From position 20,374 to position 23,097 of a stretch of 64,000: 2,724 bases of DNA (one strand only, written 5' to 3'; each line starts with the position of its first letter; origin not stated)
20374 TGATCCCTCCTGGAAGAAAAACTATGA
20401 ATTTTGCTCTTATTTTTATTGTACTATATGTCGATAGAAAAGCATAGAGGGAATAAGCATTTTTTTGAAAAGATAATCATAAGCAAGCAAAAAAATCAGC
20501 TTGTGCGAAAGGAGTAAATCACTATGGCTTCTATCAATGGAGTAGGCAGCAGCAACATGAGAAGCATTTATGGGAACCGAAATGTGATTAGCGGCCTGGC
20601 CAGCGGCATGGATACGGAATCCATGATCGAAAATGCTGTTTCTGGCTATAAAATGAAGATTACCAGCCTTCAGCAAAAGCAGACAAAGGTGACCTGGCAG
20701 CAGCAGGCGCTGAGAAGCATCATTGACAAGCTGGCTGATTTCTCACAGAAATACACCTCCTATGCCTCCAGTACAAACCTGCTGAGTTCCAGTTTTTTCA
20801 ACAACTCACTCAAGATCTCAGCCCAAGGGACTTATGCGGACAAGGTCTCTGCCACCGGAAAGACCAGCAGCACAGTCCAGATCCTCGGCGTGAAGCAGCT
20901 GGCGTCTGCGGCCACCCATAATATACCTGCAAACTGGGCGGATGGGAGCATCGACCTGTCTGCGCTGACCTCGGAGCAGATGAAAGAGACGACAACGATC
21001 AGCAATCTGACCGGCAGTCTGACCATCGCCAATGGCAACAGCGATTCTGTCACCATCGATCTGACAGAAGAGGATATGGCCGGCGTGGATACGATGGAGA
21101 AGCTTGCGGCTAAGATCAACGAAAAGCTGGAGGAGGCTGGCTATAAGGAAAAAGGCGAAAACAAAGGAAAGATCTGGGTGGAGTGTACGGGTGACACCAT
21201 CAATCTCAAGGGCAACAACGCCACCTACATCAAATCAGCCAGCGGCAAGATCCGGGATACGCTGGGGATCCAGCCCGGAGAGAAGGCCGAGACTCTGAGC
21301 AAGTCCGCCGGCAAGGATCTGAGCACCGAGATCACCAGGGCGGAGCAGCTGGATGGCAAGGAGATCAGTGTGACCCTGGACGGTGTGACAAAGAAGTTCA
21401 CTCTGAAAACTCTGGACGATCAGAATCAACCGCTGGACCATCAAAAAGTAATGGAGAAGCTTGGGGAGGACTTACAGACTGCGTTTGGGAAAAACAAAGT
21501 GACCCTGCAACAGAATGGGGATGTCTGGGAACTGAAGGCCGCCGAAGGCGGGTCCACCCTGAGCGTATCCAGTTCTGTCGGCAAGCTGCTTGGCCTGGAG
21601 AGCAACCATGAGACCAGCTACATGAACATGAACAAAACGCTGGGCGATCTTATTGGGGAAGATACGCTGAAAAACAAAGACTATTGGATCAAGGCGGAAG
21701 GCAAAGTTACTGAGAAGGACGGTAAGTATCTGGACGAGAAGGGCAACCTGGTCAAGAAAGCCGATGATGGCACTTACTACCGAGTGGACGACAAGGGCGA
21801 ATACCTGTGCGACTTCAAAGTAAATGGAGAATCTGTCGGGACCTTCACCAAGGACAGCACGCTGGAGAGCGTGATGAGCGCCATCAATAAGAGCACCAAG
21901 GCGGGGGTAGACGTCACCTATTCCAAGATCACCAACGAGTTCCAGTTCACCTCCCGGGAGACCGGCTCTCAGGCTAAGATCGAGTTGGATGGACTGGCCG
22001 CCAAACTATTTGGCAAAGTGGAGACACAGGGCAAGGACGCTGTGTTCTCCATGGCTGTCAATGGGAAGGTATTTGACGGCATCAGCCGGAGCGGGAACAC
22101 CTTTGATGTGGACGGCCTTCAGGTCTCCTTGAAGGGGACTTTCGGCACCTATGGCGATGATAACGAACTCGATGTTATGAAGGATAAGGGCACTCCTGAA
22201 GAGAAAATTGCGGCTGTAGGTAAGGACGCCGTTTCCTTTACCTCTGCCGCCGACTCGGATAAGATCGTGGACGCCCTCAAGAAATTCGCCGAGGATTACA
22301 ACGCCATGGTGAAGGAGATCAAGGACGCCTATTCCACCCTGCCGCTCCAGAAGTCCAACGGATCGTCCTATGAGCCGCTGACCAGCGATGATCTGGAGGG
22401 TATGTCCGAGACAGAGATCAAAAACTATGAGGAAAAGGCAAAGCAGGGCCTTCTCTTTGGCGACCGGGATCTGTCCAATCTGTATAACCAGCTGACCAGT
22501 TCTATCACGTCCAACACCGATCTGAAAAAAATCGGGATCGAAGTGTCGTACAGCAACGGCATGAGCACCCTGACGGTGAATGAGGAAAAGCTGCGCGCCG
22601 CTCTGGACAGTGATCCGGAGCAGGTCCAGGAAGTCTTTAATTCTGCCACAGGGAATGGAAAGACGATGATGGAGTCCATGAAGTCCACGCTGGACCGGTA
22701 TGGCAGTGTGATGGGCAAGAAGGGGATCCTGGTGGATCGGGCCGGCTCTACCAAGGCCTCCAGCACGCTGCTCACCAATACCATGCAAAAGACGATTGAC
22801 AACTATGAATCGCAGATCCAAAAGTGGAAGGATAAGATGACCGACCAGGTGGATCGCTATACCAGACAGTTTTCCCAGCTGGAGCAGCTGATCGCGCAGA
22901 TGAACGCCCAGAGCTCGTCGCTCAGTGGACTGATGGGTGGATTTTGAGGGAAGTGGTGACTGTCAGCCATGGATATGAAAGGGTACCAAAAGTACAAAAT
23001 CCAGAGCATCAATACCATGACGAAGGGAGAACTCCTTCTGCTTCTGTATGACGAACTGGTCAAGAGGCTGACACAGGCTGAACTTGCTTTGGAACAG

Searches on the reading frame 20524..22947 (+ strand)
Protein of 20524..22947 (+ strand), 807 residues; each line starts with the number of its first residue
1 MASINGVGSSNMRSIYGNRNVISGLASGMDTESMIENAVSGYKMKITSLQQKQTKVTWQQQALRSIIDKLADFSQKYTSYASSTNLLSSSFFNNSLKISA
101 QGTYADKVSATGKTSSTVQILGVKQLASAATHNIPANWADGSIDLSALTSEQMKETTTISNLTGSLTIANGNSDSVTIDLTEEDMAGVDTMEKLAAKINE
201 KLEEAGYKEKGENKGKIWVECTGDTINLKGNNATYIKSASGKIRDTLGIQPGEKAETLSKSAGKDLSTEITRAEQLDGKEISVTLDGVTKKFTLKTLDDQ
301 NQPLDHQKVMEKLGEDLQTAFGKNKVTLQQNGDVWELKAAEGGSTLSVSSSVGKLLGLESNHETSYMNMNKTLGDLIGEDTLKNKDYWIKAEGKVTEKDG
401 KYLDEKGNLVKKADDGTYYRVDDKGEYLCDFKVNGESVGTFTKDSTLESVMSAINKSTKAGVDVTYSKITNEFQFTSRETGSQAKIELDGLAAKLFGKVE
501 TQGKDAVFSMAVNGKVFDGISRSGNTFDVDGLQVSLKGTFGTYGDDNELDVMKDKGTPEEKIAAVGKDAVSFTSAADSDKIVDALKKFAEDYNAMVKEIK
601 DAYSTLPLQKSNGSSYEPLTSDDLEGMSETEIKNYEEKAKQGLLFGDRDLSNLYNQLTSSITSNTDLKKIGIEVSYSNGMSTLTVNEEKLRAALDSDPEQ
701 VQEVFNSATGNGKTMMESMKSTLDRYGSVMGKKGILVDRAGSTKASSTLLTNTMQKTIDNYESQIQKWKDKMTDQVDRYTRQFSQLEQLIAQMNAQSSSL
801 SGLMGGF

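Call 22: search_protein_families(library=ncbifam, proteins=[window:20524-22947:+], max_evalue=0.00001)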
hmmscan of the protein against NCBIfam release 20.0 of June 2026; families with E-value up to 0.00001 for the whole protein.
window:20524-22947:+ (807 aa): 4 families
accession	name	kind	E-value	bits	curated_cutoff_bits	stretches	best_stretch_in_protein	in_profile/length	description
NF005833.0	PRK07737.1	equivalog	1e-43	150.2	444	2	442-806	145-498/501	flagellar hook-associated protein 2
NF005188.0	PRK06664.1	equivalog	1.9e-13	49.7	469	1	567-802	425-653/661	flagellar hook-associated protein FliD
NF005955.1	PRK08032.1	equivalog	1.3e-10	40.9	387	1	633-803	303-463/465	flagellar filament capping protein FliD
NF005281.0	PRK06798.1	equivalog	1.9e-09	37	375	1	662-793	313-427/440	flagellar hook-associated protein 2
